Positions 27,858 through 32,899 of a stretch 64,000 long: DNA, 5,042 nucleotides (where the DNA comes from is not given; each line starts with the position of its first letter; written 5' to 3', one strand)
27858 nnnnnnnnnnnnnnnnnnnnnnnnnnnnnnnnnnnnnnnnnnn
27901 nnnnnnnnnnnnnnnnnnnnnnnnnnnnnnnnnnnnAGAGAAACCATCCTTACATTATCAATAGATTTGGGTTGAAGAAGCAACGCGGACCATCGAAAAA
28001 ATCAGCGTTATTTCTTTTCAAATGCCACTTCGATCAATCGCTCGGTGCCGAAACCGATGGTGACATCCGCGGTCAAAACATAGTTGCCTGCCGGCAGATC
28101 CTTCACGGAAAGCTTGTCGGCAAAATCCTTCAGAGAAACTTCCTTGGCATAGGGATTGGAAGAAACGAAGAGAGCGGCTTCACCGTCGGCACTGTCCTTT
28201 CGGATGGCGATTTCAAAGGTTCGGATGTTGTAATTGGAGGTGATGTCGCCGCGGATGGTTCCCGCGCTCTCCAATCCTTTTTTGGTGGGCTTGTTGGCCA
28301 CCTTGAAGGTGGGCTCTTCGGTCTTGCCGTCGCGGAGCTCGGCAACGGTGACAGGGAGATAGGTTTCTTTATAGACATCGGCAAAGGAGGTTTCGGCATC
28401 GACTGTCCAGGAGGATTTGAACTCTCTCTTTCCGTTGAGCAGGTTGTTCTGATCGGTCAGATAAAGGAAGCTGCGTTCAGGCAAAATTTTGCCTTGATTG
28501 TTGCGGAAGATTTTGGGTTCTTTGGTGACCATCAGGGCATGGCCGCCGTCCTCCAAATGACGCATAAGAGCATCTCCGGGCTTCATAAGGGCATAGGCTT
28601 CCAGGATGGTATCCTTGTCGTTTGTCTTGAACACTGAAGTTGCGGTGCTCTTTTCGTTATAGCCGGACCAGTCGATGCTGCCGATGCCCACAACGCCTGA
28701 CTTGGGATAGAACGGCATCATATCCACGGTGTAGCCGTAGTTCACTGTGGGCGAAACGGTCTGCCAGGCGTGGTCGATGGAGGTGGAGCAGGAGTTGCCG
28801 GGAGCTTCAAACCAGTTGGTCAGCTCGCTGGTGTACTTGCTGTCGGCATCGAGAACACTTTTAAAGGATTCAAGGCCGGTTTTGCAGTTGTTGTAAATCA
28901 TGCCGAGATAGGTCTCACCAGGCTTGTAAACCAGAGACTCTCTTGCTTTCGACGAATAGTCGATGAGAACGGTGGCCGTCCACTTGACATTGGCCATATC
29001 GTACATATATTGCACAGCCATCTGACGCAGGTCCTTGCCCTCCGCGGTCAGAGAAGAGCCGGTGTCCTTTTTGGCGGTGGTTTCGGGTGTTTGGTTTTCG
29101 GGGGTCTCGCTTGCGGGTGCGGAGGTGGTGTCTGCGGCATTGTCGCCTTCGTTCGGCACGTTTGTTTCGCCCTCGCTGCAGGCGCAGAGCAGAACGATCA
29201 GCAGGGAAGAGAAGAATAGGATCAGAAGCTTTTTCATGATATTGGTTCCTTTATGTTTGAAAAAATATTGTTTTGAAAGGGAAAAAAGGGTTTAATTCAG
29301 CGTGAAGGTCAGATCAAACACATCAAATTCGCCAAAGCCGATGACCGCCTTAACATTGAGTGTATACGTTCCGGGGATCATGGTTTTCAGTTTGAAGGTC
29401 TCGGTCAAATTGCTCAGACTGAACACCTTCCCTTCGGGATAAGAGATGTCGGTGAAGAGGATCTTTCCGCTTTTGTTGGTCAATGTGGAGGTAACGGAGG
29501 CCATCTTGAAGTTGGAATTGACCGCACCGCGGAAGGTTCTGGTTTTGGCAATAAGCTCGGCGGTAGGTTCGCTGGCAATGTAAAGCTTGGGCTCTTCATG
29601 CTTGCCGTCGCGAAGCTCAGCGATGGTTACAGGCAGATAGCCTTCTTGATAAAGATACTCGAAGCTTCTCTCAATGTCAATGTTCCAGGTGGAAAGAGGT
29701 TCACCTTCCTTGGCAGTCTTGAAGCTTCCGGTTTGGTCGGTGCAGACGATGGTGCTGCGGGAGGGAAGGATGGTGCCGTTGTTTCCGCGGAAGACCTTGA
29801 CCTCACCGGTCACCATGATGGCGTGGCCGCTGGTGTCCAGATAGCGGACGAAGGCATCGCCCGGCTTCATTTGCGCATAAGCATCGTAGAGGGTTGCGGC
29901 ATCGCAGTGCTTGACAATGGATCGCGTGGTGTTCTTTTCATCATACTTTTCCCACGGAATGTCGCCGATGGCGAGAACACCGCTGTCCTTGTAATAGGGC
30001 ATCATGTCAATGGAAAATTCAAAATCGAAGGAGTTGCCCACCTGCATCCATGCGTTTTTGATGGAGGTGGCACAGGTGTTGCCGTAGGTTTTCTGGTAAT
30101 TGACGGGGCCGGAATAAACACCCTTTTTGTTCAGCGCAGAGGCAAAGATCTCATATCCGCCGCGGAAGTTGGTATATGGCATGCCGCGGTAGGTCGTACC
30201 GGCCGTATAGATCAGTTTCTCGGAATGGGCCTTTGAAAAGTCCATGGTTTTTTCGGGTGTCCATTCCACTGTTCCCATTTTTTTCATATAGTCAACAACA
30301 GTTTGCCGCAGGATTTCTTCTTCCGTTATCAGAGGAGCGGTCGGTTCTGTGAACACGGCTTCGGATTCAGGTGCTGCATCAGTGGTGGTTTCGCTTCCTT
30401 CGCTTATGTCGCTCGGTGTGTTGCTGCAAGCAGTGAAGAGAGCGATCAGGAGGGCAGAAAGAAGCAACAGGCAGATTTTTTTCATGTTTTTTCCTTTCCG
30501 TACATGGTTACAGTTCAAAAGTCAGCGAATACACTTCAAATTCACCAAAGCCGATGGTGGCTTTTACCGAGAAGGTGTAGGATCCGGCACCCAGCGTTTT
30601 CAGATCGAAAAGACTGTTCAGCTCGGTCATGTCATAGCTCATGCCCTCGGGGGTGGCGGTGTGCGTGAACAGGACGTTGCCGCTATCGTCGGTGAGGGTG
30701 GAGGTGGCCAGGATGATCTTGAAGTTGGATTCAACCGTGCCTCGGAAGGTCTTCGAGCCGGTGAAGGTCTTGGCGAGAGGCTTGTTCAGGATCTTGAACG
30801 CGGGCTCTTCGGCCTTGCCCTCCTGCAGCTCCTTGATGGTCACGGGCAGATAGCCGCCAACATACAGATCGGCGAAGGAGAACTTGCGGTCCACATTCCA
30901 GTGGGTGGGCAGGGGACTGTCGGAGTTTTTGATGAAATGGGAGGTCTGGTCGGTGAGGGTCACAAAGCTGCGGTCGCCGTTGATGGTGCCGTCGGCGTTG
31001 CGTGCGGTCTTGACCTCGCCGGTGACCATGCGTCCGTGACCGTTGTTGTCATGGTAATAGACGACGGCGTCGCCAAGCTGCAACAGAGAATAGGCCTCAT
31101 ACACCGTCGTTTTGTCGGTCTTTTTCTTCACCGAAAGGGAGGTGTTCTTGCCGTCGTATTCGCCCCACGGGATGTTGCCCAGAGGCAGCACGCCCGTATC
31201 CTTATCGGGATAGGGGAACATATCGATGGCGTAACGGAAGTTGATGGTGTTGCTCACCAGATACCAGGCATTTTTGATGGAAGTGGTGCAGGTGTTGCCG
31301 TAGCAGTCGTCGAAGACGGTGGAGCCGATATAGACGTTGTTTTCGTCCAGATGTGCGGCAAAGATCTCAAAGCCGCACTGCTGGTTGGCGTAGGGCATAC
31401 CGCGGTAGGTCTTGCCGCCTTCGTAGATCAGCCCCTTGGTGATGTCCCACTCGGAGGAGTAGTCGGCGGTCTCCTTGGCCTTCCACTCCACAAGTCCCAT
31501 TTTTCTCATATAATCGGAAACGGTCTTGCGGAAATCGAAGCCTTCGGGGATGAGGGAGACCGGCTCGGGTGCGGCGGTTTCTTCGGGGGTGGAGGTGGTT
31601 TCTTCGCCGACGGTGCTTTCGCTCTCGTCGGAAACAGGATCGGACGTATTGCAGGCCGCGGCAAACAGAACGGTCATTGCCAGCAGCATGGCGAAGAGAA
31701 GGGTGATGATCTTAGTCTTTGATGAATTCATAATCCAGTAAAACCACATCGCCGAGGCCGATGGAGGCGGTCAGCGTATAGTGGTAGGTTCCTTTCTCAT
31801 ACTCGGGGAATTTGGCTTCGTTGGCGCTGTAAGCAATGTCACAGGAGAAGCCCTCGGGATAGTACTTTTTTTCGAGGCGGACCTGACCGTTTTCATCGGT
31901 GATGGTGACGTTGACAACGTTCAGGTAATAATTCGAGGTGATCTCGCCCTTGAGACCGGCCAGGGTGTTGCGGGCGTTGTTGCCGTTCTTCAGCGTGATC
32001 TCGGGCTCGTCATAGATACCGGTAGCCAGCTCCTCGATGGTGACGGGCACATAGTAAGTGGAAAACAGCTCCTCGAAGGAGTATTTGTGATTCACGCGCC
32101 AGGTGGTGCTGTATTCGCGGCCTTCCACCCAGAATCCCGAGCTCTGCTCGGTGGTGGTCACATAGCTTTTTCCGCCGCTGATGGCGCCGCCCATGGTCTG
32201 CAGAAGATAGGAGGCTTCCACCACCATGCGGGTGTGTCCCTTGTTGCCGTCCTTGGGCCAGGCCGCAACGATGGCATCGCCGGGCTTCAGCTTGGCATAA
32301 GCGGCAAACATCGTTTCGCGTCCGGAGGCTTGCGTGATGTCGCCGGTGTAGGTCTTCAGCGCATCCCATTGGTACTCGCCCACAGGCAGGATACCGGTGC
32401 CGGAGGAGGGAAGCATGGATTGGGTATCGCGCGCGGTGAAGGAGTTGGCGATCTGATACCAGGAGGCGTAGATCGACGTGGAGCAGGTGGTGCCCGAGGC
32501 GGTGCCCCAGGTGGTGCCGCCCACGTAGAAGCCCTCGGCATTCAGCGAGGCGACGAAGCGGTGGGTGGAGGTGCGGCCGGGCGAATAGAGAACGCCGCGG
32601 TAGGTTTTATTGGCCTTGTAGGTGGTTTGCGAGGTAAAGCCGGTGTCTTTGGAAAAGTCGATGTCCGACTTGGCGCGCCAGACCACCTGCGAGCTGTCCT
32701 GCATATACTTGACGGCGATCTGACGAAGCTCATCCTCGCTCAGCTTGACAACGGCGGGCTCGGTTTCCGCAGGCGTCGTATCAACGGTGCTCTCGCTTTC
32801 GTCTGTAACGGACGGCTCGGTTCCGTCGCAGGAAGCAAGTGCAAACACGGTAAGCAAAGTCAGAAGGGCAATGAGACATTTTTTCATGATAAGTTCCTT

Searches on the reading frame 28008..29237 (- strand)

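Call 4: search_protein_families(library=pfam, proteins=[window:28008-29237:-], max_evalue=1)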
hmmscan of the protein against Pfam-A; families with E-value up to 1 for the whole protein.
window:28008-29237:- (409 aa): 2 families
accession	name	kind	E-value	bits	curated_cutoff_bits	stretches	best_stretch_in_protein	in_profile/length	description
PF21827.1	New_glue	-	0.0016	18.6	31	1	1-65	1-65/94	New glue protein family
PF20363.3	DUF6658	-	0.012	15.8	27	1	2-128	14-122/178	Family of unknown function (DUF6658)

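Call 8: search_protein_families(library=ncbifam, proteins=[window:28008-29237:-], max_evalue=1)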
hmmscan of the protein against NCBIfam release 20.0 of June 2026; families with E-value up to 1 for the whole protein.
window:28008-29237:- (409 aa): 5 families
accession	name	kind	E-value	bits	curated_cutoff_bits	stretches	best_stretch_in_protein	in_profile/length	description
NF050142.1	PG1828_fam_lipo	equivalog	0.026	15.3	50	1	1-55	1-52/59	PG1828 family lipoprotein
NF047631.1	SodCMycob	equivalog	0.035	13.7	230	1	6-70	12-77/236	superoxide dismutase[Cu-Zn]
NF040528.1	SP_0198_lipo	equivalog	0.06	13.3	100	1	2-57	1-53/144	SP_0198 family lipoprotein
NF058647.1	lipo_LytA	equivalog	0.15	12.3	110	1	1-38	1-34/107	acidic lipoprotein LytA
NF046089.1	CD3337_EF1877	subfamily_domain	0.15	10.8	120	1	1-94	1-97/450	CD3337/EF1877 family mobilome membrane protein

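Call 83: search_protein_families(library=pfam, proteins=[window:28011-29045:-], max_evalue=0.5)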
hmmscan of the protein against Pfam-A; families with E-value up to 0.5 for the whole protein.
window:28011-29045:- (345 aa): 0 families

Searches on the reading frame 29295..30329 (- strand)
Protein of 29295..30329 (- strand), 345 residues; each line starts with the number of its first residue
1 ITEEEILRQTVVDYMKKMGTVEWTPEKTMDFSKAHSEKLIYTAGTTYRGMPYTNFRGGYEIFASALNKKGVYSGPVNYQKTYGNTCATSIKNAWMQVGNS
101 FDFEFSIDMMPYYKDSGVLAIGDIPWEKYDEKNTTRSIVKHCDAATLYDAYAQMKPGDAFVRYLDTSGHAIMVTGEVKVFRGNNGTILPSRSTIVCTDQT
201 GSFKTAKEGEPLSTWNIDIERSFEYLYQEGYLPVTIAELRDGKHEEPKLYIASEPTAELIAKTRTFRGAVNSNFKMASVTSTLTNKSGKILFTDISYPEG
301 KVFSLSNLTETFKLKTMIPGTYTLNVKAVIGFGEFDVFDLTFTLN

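Call 83: search_protein_families(library=pfam, proteins=[window:29295-30329:-], max_evalue=0.5)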
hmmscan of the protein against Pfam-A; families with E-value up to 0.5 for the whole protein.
window:29295-30329:- (345 aa): 1 family
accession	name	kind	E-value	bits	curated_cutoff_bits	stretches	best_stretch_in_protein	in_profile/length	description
PF03688.20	Nepo_coat_C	-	0.1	12.9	27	1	239-309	28-97/163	Nepovirus coat protein, C-terminal domain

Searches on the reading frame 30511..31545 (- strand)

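Call 83: search_protein_families(library=pfam, proteins=[window:30511-31545:-], max_evalue=0.5)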
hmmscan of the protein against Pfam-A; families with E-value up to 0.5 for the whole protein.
window:30511-31545:- (345 aa): 1 family
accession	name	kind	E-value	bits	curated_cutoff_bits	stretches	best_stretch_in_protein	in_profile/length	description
PF12671.13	Amidase_6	-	0.03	14.9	23.2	1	132-183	80-134/163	Putative amidase domain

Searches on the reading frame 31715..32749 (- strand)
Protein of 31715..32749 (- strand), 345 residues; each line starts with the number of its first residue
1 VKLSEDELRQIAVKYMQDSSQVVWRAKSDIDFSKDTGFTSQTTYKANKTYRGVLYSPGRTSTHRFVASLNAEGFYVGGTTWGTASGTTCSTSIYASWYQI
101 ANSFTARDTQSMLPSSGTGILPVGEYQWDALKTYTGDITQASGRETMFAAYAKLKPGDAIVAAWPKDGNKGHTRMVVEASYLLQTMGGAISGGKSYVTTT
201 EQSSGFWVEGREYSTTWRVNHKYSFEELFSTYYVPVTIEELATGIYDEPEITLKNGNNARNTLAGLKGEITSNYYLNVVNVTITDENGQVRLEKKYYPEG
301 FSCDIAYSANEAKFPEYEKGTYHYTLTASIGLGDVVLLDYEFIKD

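Call 83: search_protein_families(library=pfam, proteins=[window:31715-32749:-], max_evalue=0.5)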
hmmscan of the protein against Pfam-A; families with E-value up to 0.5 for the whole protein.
window:31715-32749:- (345 aa): 3 families
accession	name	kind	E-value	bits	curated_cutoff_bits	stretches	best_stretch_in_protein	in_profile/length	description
PF12671.13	Amidase_6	-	0.011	16.3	23.2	1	137-181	86-130/163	Putative amidase domain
PF09134.16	Invasin_D3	-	0.015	16.2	33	0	277-335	22-76/98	Invasin, domain 3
PF05257.22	CHAP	-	0.079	13.9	26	1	85-179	8-69/81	CHAP domain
